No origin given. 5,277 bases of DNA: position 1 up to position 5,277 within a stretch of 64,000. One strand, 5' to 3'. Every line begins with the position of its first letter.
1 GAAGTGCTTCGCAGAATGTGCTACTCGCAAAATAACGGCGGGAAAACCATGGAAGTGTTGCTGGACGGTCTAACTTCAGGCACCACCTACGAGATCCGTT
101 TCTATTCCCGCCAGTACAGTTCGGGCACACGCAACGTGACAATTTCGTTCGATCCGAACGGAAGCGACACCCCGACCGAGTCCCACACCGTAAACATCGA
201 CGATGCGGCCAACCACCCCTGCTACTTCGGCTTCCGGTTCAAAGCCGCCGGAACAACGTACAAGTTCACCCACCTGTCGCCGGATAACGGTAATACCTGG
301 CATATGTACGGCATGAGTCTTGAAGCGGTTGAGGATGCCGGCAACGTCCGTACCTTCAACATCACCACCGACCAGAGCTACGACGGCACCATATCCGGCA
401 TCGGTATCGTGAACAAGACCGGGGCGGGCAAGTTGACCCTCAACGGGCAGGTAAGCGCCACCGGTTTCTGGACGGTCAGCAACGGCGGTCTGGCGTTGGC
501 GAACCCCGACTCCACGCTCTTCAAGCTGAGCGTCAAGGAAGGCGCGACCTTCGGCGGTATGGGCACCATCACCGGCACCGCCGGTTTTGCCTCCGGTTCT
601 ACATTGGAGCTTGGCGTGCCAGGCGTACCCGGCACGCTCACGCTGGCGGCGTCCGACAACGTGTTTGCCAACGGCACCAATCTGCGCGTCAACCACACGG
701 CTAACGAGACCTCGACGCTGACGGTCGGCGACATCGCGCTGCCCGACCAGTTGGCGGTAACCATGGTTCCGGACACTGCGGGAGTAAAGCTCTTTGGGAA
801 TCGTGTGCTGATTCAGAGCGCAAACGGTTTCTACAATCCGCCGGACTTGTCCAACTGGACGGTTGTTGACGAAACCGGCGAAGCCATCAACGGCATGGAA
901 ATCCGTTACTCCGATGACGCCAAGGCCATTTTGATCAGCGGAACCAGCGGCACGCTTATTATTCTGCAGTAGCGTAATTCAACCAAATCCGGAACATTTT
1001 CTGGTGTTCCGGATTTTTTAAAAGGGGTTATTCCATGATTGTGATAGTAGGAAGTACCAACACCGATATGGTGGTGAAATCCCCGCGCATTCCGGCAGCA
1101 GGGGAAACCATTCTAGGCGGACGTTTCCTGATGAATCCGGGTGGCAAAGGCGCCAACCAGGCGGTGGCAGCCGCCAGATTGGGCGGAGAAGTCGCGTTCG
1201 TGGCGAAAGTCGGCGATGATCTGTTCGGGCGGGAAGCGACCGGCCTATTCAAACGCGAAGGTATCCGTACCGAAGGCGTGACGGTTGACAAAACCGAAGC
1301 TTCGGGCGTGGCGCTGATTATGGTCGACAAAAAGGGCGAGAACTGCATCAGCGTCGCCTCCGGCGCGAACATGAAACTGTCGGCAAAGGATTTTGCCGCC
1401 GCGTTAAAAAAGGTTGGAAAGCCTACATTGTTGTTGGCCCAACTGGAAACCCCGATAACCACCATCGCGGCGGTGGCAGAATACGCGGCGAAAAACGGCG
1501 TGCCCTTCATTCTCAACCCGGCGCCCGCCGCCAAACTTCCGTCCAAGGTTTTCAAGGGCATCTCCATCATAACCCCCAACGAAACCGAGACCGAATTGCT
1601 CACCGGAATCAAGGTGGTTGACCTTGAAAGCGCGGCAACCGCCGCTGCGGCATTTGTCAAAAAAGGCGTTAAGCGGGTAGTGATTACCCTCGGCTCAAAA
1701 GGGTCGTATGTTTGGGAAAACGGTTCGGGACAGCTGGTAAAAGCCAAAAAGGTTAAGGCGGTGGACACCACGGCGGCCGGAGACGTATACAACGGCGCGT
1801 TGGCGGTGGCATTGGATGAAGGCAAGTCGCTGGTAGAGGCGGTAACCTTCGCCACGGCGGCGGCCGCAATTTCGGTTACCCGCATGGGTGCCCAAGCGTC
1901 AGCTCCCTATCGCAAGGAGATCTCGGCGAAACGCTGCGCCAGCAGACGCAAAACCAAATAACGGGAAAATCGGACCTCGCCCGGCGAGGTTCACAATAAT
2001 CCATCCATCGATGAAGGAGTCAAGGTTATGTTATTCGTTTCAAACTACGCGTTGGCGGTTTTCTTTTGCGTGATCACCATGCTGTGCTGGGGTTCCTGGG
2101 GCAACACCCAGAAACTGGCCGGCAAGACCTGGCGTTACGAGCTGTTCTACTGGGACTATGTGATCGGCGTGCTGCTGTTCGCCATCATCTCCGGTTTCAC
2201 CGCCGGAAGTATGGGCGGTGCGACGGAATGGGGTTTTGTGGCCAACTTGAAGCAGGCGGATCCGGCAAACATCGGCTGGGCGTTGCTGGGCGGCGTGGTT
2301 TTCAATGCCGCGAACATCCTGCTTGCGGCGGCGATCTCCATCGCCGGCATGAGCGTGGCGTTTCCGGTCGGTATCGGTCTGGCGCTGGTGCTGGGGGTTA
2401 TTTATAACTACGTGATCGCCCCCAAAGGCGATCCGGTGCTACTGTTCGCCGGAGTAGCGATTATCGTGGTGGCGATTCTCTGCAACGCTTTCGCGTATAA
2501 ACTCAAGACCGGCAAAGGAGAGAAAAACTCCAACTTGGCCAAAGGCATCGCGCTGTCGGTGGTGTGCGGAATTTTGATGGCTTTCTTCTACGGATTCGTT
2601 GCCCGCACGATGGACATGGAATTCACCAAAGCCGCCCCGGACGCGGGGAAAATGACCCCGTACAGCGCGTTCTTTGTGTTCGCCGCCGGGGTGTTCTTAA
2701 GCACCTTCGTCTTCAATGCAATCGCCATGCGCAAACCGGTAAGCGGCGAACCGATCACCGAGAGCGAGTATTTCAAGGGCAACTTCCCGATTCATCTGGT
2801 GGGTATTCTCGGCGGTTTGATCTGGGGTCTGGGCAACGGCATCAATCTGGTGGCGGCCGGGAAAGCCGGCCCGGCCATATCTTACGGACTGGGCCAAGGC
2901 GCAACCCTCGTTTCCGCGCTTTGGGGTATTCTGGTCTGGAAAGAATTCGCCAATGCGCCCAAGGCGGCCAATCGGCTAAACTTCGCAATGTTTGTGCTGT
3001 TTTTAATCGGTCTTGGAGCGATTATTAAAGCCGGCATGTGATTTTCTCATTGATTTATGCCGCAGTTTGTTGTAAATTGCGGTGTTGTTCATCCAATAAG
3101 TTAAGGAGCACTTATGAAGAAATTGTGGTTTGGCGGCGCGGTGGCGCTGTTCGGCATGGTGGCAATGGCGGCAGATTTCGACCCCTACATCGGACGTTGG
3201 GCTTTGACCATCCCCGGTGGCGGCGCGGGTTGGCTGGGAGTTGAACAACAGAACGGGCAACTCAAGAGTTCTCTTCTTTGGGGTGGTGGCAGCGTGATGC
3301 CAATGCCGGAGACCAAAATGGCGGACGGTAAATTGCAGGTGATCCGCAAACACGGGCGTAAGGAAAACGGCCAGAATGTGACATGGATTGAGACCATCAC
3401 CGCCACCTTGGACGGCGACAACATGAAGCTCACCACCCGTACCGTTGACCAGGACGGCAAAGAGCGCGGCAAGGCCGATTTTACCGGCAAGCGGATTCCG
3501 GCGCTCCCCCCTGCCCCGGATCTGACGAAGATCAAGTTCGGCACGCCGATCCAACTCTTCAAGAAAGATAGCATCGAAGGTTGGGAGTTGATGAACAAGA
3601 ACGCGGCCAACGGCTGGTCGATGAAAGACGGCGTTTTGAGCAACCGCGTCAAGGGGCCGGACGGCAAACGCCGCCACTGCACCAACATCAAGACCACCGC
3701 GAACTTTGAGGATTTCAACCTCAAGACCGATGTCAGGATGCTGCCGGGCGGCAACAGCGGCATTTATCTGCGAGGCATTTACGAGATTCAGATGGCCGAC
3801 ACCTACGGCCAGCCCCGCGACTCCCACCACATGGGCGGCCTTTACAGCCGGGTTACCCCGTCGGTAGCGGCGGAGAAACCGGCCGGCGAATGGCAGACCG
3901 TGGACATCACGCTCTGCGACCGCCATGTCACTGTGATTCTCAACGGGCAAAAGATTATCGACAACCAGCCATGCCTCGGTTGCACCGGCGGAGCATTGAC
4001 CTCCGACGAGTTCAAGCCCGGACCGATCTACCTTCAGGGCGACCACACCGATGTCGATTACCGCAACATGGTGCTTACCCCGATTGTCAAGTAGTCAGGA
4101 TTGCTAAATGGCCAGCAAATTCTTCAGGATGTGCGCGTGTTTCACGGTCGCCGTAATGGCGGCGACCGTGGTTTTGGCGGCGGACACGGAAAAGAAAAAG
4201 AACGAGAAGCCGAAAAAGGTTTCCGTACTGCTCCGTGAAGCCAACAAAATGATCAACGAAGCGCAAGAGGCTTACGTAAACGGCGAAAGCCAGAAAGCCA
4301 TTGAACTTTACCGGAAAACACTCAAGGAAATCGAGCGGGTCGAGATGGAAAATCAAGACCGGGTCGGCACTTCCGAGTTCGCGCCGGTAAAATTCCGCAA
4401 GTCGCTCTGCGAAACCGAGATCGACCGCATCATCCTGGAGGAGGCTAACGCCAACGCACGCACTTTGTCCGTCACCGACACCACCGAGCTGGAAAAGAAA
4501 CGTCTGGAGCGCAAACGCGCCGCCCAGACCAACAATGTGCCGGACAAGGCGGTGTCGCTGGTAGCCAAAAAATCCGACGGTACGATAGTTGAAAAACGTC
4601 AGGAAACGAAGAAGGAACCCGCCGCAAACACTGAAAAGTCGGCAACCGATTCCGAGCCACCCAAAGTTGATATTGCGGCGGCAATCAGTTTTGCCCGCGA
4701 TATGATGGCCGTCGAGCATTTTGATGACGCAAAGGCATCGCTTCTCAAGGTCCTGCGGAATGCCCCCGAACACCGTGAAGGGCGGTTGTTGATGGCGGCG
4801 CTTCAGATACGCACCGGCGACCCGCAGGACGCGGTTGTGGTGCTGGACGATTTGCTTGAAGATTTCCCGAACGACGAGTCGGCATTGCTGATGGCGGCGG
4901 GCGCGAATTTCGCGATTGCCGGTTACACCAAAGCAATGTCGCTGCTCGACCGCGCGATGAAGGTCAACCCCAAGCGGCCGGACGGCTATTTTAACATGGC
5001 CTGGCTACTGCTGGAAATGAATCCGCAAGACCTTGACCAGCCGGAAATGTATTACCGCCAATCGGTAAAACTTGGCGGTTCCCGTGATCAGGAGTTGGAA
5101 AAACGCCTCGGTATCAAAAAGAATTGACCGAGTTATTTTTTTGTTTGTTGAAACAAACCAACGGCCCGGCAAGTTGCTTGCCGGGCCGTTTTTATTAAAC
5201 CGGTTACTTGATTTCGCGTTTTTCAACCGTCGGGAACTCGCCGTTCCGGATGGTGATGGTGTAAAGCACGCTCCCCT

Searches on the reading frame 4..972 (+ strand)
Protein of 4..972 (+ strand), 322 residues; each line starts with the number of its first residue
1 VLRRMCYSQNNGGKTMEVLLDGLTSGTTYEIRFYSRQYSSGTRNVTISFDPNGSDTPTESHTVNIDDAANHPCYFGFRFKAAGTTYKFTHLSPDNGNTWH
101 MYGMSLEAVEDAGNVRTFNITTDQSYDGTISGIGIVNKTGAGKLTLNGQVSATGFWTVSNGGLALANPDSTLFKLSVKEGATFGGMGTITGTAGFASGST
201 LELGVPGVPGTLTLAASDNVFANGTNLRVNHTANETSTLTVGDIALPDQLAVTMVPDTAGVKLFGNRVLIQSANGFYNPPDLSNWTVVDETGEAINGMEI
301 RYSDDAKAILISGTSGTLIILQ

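Call 31: search_protein_families(library=pfam, proteins=[window:4-972:+], max_evalue=0.1)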
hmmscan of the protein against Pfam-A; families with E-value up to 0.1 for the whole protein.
window:4-972:+ (322 aa): 5 families
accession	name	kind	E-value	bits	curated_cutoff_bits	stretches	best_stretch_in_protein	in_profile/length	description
PF12951.13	PATR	-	0.00036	20.9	27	1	137-165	2-30/30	Passenger-associated-transport-repeat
PF16409.10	DUF5017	-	0.011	15.7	28.8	1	44-119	108-180/187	Domain of unknown function (DUF5017)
PF16656.11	Pur_ac_phosph_N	-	0.013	16.5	30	1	9-45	54-91/93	Purple acid Phosphatase, N-terminal domain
PF00041.27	fn3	-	0.026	15.2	25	0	15-36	48-69/84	Fibronectin type III domain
PF02018.23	CBM_4_9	-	0.048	14.5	25.9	0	21-56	57-92/136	Carbohydrate binding domain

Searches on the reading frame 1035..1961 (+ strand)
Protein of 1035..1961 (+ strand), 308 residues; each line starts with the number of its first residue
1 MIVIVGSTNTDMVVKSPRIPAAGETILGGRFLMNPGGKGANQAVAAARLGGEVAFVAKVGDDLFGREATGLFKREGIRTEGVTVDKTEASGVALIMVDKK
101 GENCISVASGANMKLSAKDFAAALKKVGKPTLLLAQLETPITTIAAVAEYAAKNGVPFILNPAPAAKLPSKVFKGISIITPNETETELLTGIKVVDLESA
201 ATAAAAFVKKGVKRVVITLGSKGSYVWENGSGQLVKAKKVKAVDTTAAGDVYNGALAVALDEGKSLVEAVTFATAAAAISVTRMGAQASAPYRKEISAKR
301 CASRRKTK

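Call 31: search_protein_families(library=pfam, proteins=[window:1035-1961:+], max_evalue=0.1)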
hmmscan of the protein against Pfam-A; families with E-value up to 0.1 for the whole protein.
window:1035-1961:+ (308 aa): 3 families
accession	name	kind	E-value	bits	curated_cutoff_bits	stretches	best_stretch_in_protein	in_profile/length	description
PF00294.29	PfkB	-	1.7e-70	238.2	25.8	1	2-291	4-300/302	pfkB family carbohydrate kinase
PF08543.17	Phos_pyr_kin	-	9.6e-13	48.5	27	1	160-275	104-226/246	Phosphomethylpyrimidine kinase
PF25270.1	Khk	-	0.00021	21.1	35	1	178-286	243-351/365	Prokaryotic ketohexokinase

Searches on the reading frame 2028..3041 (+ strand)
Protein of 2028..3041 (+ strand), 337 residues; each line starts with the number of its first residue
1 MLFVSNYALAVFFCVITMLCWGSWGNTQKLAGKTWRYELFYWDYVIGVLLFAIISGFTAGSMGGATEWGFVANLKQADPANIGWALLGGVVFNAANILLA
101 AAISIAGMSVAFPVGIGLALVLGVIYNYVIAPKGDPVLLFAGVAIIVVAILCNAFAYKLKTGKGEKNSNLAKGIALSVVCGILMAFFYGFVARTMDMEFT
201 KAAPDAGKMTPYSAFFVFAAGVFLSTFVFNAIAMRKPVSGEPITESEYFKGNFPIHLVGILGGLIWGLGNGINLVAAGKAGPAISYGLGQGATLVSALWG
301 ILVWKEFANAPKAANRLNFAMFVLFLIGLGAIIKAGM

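Call 31: search_protein_families(library=pfam, proteins=[window:2028-3041:+], max_evalue=0.1)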
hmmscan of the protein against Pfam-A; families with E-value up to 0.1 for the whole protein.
window:2028-3041:+ (337 aa): 2 families
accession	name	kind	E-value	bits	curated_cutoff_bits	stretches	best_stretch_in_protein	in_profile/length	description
PF07168.17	Ureide_permease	-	2.9e-23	82.7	27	2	168-332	193-356/359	Ureide permease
PF06800.18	Sugar_transport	-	1.1e-07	32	26.3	1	15-308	4-255/280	Sugar transport protein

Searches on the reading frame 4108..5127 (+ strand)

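Call 31: search_protein_families(library=pfam, proteins=[window:4108-5127:+], max_evalue=0.1)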
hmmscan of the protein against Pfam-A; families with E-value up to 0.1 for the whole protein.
window:4108-5127:+ (339 aa): 16 families
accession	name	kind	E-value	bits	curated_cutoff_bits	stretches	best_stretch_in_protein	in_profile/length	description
PF14559.12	TPR_19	-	2.9e-12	47.2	25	1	203-263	5-66/68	Tetratricopeptide repeat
PF13428.12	TPR_14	-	1.7e-11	44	23.5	1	224-264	2-42/44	Tetratricopeptide repeat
PF13432.12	TPR_16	-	3.9e-07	30.8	32.7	1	196-256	4-64/65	Tetratricopeptide repeat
PF13174.12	TPR_6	-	5.7e-07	30.2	26.3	1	227-255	4-32/33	Tetratricopeptide repeat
PF07719.23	TPR_2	-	7.5e-07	29.2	27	0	49-73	5-29/34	Tetratricopeptide repeat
PF13431.12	TPR_17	-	2.3e-05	24.8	24.4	1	279-305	1-27/34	Tetratricopeptide repeat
PF04212.24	MIT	-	0.00014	22.4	30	1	42-81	1-40/66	MIT (microtubule interacting and transport) domain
PF23914.1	TPR_CcmH_CycH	-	0.00018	21.8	42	1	196-289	57-153/158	Cytochrome c-type biogenesis protein H TPR domain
PF25062.1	ARM_TT21_N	-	0.00043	20.5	40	1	256-308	99-152/222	Tetratricopeptide repeat protein 21 N-terminal ARM repeat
PF25060.1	ARM_TT21_2nd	-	0.0005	20.1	27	0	241-303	206-268/270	Tetratricopeptide repeat protein 21 second ARM domain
PF00515.34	TPR_1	-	0.0041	17.3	27.8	0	50-73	6-29/34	Tetratricopeptide repeat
PF12895.13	ANAPC3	-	0.0086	16.8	27.2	0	217-282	17-81/82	Anaphase-promoting complex, cyclosome, subunit 3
PF08590.15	DUF1771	-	0.025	15.4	28.7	1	41-83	11-53/64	Domain of unknown function (DUF1771)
PF13414.12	TPR_11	-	0.029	14.5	26.8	0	273-300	10-37/42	TPR repeat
PF08969.16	USP8_dimer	-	0.065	13.8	24.6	0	23-81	15-73/114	USP8 dimerisation domain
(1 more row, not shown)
